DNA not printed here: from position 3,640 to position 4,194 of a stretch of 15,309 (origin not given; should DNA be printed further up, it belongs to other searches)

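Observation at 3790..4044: Orphan double-glycine-leader peptide with a zinc-ribbon-like CxC-N16-CxxC core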

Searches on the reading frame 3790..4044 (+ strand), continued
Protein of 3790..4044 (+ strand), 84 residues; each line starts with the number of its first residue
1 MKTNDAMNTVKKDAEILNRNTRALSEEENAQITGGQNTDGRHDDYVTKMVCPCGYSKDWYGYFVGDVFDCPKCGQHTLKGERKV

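Call 65: find_encoding_contigs(protein=P0210, flank=10000, max_places=3)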
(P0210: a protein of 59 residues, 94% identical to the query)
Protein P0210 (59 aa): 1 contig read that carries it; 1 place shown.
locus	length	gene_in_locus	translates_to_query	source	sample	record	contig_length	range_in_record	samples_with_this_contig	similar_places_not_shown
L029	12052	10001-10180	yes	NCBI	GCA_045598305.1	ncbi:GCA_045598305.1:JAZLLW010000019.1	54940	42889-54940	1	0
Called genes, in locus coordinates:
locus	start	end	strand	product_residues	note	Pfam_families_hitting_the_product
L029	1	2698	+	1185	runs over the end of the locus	PF00580:UvrD-helicase, PF01443:Viral_helicase1 (faint), PF13245:AAA_19 (weak), PF13361:UvrD_C, PF13538:UvrD_C_2 (faint), PF12705:PDDEXK_1 (weak)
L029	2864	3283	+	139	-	-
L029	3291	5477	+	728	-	PF03412:Peptidase_C39, PF00664:ABC_membrane, PF00005:ABC_tran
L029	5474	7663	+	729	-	PF00664:ABC_membrane, PF00005:ABC_tran, PF02463:SMC_N (faint)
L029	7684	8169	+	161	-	PF04542:Sigma70_r2, PF08281:Sigma70_r4_2, PF00196:GerE (faint), PF04545:Sigma70_r4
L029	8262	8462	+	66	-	-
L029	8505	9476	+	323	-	PF02423:OCD_Mu_crystall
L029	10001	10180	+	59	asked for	-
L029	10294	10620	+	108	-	-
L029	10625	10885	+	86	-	-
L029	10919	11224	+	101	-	-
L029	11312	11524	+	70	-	-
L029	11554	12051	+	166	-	?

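Call 67: search_protein_families(library=ncbifam, proteins=[L029:3291-5477:+, L029:5474-7663:+, L029:2864-3283:+, L029:7684-8169:+, L029:11554-12051:+], max_evalue=0.00001)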
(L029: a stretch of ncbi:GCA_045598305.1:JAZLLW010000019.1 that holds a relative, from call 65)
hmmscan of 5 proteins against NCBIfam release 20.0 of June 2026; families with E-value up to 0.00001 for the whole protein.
L029:3291-5477:+ (728 aa): 187 families (the best 25 are shown)
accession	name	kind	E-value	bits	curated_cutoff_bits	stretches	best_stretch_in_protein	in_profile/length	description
TIGR03796.1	NHLM_micro_ABC1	equivalog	8.3e-276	916.8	853.3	1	15-720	1-709/710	NHLP family bacteriocin export ABC transporter peptidase/permease/ATPase subunit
TIGR01846.1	type_I_sec_HlyB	subfamily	1.3e-113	380.6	725.55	1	30-720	3-689/694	type I secretion system permease/ATPase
TIGR03797.1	NHLM_micro_ABC2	equivalog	1.7e-108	363.9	709.4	1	152-720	119-682/686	NHLP bacteriocin export ABC transporter permease/ATPase subunit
TIGR01193.1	bacteriocin_ABC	subfamily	2.1e-105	353.8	523.85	1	22-720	2-706/708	peptide cleavage/export ABC transporter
TIGR03375.1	type_I_sec_LssB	subfamily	7.9e-95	318.6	693.1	1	30-712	5-691/696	type I secretion system permease/ATPase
TIGR02203.1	MsbA_lipidA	equivalog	3e-94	316.5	602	1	175-719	20-565/572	lipid A export permease/ATP-binding protein MsbA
TIGR00958.1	3a01208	subfamily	1.8e-90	304.2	874.6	1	173-720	167-711/711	antigen peptide transporter 2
TIGR02204.1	MsbA_rel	hypoth_equivalog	2.5e-81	274.1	780.4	1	173-720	23-572/576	ABC transporter, permease/ATP-binding protein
NF010178.0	PRK13657.1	equivalog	2.9e-80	270.3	733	1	169-723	19-570/588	glucan ABC transporter ATP-binding protein/ permease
NF052233.1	CphA_assoc_ABC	equivalog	1.7e-79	268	880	1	237-725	258-745/766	cyanophycin metabolism-associated ABC transporter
NF045513.1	HepA_fam_ABC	equivalog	2.7e-78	263.9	725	1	164-714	49-600/610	heterocyst formation ABC transporter subunit HepA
NF045998.1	cleave_ABC_plasm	equivalog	1.4e-74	251.6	500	1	21-679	2-655/673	Mbov_0121 family peptidase domain-containing ABC transporter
NF008381.0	PRK11176.1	equivalog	1.5e-73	248.1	867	1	221-719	77-575/582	lipid A ABC transporter ATP-binding protein/permease MsbA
TIGR01842.1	type_I_sec_PrtD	subfamily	7.6e-71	239.3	510.15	1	170-711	7-542/544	type I secretion system permease/ATPase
NF008056.1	PRK10790.1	equivalog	1.8e-65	221.6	746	1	170-718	24-570/584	SmdB family multidrug efflux ABC transporter permease/ATP-binding protein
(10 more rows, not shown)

L029:5474-7663:+ (729 aa): 183 families (the best 25 are shown)
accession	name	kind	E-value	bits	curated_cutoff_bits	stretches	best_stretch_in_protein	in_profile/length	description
TIGR03797.1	NHLM_micro_ABC2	equivalog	7.3e-209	695.7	709.4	1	67-724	26-685/686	NHLP bacteriocin export ABC transporter permease/ATPase subunit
TIGR01846.1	type_I_sec_HlyB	subfamily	3e-103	346.4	725.55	1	176-724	140-692/694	type I secretion system permease/ATPase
TIGR03796.1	NHLM_micro_ABC1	equivalog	4.6e-97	325.9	853.3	1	164-721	138-709/710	NHLP family bacteriocin export ABC transporter peptidase/permease/ATPase subunit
TIGR03375.1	type_I_sec_LssB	subfamily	7e-89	298.9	693.1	1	189-713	160-691/696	type I secretion system permease/ATPase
TIGR02203.1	MsbA_lipidA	equivalog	1.2e-79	268.4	602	1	180-722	16-567/572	lipid A export permease/ATP-binding protein MsbA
NF045513.1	HepA_fam_ABC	equivalog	1.5e-75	254.9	725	1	217-720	94-605/610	heterocyst formation ABC transporter subunit HepA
NF010178.0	PRK13657.1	equivalog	9.4e-75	252.2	733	1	195-726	36-572/588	glucan ABC transporter ATP-binding protein/ permease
TIGR02204.1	MsbA_rel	hypoth_equivalog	2.2e-74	251.1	780.4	1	164-724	6-575/576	ABC transporter, permease/ATP-binding protein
TIGR01193.1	bacteriocin_ABC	subfamily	1.2e-72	245.6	523.85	1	139-722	119-707/708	peptide cleavage/export ABC transporter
TIGR00958.1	3a01208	subfamily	3.9e-65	220.4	874.6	1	163-721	148-711/711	antigen peptide transporter 2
NF052233.1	CphA_assoc_ABC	equivalog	2.8e-64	217.7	880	1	180-725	186-744/766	cyanophycin metabolism-associated ABC transporter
NF008381.0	PRK11176.1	equivalog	7.1e-63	212.9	867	1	177-723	27-578/582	lipid A ABC transporter ATP-binding protein/permease MsbA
TIGR01842.1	type_I_sec_PrtD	subfamily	6.2e-60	203.3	510.15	1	187-713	15-543/544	type I secretion system permease/ATPase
TIGR01192.1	chvA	subfamily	5.4e-57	193.7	585.4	1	423-727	266-573/585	glucan export ABC transporter ATP-binding protein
NF008056.1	PRK10790.1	equivalog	6.6e-55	186.7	746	1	182-725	27-576/584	SmdB family multidrug efflux ABC transporter permease/ATP-binding protein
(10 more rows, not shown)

L029:2864-3283:+ (139 aa): 1 family
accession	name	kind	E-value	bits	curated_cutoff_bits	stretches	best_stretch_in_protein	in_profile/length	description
TIGR03794.1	NHLM_micro_HlyD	equivalog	1.7e-09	37.1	156.2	1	13-92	1-85/421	NHLP bacteriocin system secretion protein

L029:7684-8169:+ (161 aa): 107 families (the best 25 are shown)
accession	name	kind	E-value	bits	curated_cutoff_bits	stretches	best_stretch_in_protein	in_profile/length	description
TIGR02937.1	sigma70-ECF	superfamily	4.1e-35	120.9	42.9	1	8-158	4-164/165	sigma-70 family RNA polymerase sigma factor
TIGR02952.1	Sig70_famx2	equivalog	7.4e-31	107.3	206.45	1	9-157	15-168/170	ECF subfamily RNA polymerase sigma factor, BldN family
TIGR02985.1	Sig70_bacteroi1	subfamily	6.1e-28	98.1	126.4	1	8-158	4-161/162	RNA polymerase sigma-70 factor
TIGR02950.1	SigM_subfam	subfamily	1.5e-26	93.2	147.95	1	8-159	3-158/159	RNA polymerase sigma factor, SigM family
NF007215.0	PRK09637.1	equivalog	7.8e-26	91.2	212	1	7-160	3-155/181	RNA polymerase sigma factor SigZ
TIGR02983.1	SigE-fam_strep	subfamily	7.4e-25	87.7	141.55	1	8-158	9-157/162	SigE family RNA polymerase sigma factor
TIGR02959.1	SigZ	equivalog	9e-24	84.2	168.65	1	12-160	2-149/170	RNA polymerase sigma factor SigZ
NF007226.0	PRK09644.1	equivalog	1.5e-21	77.2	199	1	8-159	4-157/166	RNA polymerase sigma factor SigM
NF004113.0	PRK05602.1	equivalog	3.8e-21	75.7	208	1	27-160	67-202/211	RNA polymerase sigma factor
NF009172.0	PRK12519.1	subfamily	6.4e-21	74.8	222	1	10-159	34-189/194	RNA polymerase sigma factor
NF006930.0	PRK09415.1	subfamily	1.9e-20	73.5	198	1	8-160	19-176/179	RNA polymerase factor sigma C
TIGR02989.1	Sig-70_gvs1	subfamily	3.2e-20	72.7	124.55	1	11-156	7-155/158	RNA polymerase sigma-70 factor, Rhodopirellula/Verrucomicrobium family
NF007227.0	PRK09645.1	subfamily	7.3e-20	71.6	202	1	9-159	17-170/177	sigma-70 family RNA polymerase sigma factor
NF007228.0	PRK09646.1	subfamily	3.4e-18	66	226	1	8-159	33-190/194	ECF RNA polymerase sigma factor SigK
NF009166.1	PRK12513.1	equivalog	4e-18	65.8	206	1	9-158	26-185/193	RNA polymerase sigma factor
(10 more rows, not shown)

L029:11554-12051:+ (166 aa): 0 families
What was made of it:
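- It is followed by a TIGR03797-like ABC subunit and preceded by a protein matching the N-terminus of TIGR03794 (call 67).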

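Call 77: search_protein_families(library=phrogs, proteins=[L006:253-456:+, L006:461-703:+, L009:1728-2426:+, L009:3128-6100:+, window:3790-4041:+, L006:23-235:+], max_evalue=0.001)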
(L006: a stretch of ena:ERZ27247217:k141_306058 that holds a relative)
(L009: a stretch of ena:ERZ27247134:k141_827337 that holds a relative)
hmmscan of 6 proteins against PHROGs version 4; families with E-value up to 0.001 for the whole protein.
L006:253-456:+ (67 aa): 1 family
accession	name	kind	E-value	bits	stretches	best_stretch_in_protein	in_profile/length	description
phrog_1863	-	unknown function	9.8e-09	36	1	4-63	2-86/97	-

L006:461-703:+ (80 aa): 0 families

L009:1728-2426:+ (232 aa): 1 family
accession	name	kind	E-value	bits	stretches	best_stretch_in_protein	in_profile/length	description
phrog_33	-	tail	1.2e-29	104.9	1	2-232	36-280/651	distal tail protein Dit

L009:3128-6100:+ (990 aa): 36 families (the best 25 are shown)
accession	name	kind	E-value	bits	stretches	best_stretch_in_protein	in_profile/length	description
phrog_1067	-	head and packaging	3.2e-92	311.5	2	196-811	70-538/991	minor head protein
phrog_5555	-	tail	4.9e-65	221.3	2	199-492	66-356/788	tail protein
phrog_13289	-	tail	2.5e-59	202.3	2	194-488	62-353/938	tail protein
phrog_7142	-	tail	2.1e-49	169.6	2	191-484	61-338/622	tail protein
phrog_36443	-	unknown function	1.9e-39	136.3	2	581-707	383-511/1238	-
phrog_2270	-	unknown function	5.9e-38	132.2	1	198-485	63-337/637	-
phrog_1330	-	tail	7.6e-36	124.4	1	199-486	71-367/1361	tail protein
phrog_892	-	tail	1.9e-34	120.3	5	626-696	349-416/782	tail fiber protein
phrog_33972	-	tail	2.3e-26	93.1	1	199-476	70-355/714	tail protein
phrog_7660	-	tail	1.3e-25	90.3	4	629-707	447-523/1656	tail fiber protein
phrog_28766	-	tail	3.9e-21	76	2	567-659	121-213/472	tail fiber protein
phrog_13518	-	unknown function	4.8e-21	75.5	1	475-699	185-420/1230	-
phrog_8687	-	other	2e-20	73.7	1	238-479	12-247/599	tail protein with peptidase activity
phrog_7043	-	tail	1e-19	71.6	1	194-663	69-530/1077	tail protein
phrog_2189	-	tail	1.4e-19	70.5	1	198-513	65-359/971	tail protein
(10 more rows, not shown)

window:3790-4041:+ (84 aa): 0 families

L006:23-235:+ (70 aa): 0 families

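Call 80: search_protein_families(library=ncbifam, proteins=[P0002, P0003, P0004, P0005], max_evalue=10)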
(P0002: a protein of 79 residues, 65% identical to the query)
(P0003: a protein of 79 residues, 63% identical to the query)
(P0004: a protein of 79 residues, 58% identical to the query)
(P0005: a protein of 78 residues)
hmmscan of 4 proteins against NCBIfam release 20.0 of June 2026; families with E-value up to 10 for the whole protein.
P0002 (79 aa): 0 families

P0003 (79 aa): 8 families
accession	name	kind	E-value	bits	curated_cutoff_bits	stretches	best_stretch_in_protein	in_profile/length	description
TIGR04497.1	GRASP_targ_2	subfamily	0.011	15.7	32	1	21-39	12-30/50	putative ATP-grasp target RiPP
TIGR04149.1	GG_sam_targ_CFB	domain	0.011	15.6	25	1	16-52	11-39/43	TIGR04149 family rSAM-modified RiPP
NF011482.0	PRK14892.1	equivalog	0.13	12.2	109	1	61-73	20-32/101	putative transcription elongation factor Elf1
NF001976.0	PRK00762.1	equivalog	0.13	12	146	1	17-73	44-103/124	hydrogenase maturation nickel metallochaperone HypA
NF011481.0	PRK14890.1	equivalog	0.14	12.2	61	1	60-73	25-38/61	putative Zn-ribbon RNA-binding protein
TIGR01486.1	HAD-SF-IIB-MPGP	subfamily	0.17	11.1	164.75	1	4-38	92-126/257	mannosyl-3-phosphoglycerate phosphatase family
TIGR03949.1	bact_IIb_cerein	subfamily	0.19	11.6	21.5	1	22-36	2-16/45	class IIb bacteriocin, lactobin A/cerein 7B family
NF045487.1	ASRP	equivalog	0.53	8.8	300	1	5-34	249-280/593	archaea-specific SMC-related protein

P0004 (79 aa): 8 families
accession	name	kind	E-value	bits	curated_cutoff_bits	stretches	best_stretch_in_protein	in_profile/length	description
TIGR04497.1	GRASP_targ_2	subfamily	0.0033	17.4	32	1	20-39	11-30/50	putative ATP-grasp target RiPP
TIGR04149.1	GG_sam_targ_CFB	domain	0.0056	16.6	25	1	1-49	1-34/43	TIGR04149 family rSAM-modified RiPP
TIGR02487.1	NrdD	equivalog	0.069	11.7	326.35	1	48-74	533-552/581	anaerobic ribonucleoside-triphosphate reductase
TIGR01486.1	HAD-SF-IIB-MPGP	subfamily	0.14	11.4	164.75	1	4-39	92-127/257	mannosyl-3-phosphoglycerate phosphatase family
NF011482.0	PRK14892.1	equivalog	0.15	12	109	1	61-74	20-33/101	putative transcription elongation factor Elf1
TIGR03949.1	bact_IIb_cerein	subfamily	0.16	11.8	21.5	1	22-36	2-16/45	class IIb bacteriocin, lactobin A/cerein 7B family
NF011481.0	PRK14890.1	equivalog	0.3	11.2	61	1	47-73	14-38/61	putative Zn-ribbon RNA-binding protein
NF008261.0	PRK11032.1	equivalog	0.3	11.1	183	1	3-39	22-58/160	zinc ribbon-containing protein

P0005 (78 aa): 8 families
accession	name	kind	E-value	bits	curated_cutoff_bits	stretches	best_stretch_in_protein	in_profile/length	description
NF008244.0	PRK11020.1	equivalog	0.081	13.4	110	1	1-44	3-46/120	YibL family ribosome-associated protein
NF001976.0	PRK00762.1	equivalog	0.09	12.6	146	1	42-73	70-104/124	hydrogenase maturation nickel metallochaperone HypA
NF038153.1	lant_leader_L1a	domain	0.099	12.8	22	1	21-35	18-32/32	class I lanthipeptide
NF011482.0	PRK14892.1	equivalog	0.13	12.2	109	1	59-72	19-32/101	putative transcription elongation factor Elf1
TIGR03949.1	bact_IIb_cerein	subfamily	0.17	11.7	21.5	1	24-37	4-17/45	class IIb bacteriocin, lactobin A/cerein 7B family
NF008575.0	PRK11530.1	equivalog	0.19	11.1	158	1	4-30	23-49/183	hypothetical protein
TIGR04149.1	GG_sam_targ_CFB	domain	0.75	9.7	25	1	19-51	14-39/43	TIGR04149 family rSAM-modified RiPP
NF011481.0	PRK14890.1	equivalog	0.76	9.8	61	1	60-70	26-36/61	putative Zn-ribbon RNA-binding protein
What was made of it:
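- Weak sub-threshold hits go to RiPP-target models (TIGR04149, TIGR04497; call 80).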

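Call 81: fold_search(model_id=the predicted structure, library=viral)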
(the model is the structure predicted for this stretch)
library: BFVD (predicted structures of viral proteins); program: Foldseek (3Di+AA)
matches with E <= 10: 236; with E <= 0.001: 0
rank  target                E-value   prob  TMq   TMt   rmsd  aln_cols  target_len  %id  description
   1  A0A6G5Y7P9            4.1e-01  0.63  0.34  0.17   8.4        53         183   21  (no name in the UniProt tables at hand)
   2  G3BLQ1                5.2e-01  0.69  0.32  0.36   2.4        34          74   29  Uncharacterized protein 36 [Salmonella phage PVPSE1]
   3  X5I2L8                5.2e-01  0.57  0.32  0.26   2.9        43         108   21  Uncharacterized protein [Pseudomonas phage KPP25]
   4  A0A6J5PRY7            5.9e-01  0.41  0.34  0.40   5.7        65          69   17  Uncharacterized protein [uncultured Caudovirales phage]
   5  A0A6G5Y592            6.3e-01  0.47  0.34  0.49   3.5        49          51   14  (no name in the UniProt tables at hand)
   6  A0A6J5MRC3            6.3e-01  0.38  0.33  0.30   6.0        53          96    9  Uncharacterized protein [uncultured Caudovirales phage]
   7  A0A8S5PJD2            6.3e-01  0.14  0.27  0.22  10.2       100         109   13  Uncharacterized protein [Siphoviridae sp. ctUGQ45]
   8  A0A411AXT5            7.7e-01  0.51  0.32  0.26   2.8        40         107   15  Uncharacterized protein [Streptomyces phage WheeHeim]
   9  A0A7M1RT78            1.1e+00  0.14  0.24  0.09  10.3        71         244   14  GIY-YIG domain-containing protein [uncultured phage cr109_1]
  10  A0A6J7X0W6            1.4e+00  0.54  0.32  0.20   2.4        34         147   20  Regulatory protein, FmdB, Zinc ribbon domain containing protein [uncultured Caudovirales phage]
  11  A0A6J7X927            1.4e+00  0.38  0.32  0.44   4.8        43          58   26  Uncharacterized protein [uncultured Caudovirales phage]
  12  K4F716                1.4e+00  0.33  0.32  0.36   4.0        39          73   15  Uncharacterized protein [Cronobacter phage vB_CsaM_GAP31]
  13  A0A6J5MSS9            1.4e+00  0.16  0.28  0.38   3.8        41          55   22  CxxC_CxxC_SSSS, putative regulatory protein, FmdB family [uncultured Caudovirales phage]
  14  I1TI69                1.5e+00  0.38  0.34  0.06   4.6        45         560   20  (no name in the UniProt tables at hand)
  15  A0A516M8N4            1.5e+00  0.20  0.37  0.34   6.5        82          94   26  (no name in the UniProt tables at hand)
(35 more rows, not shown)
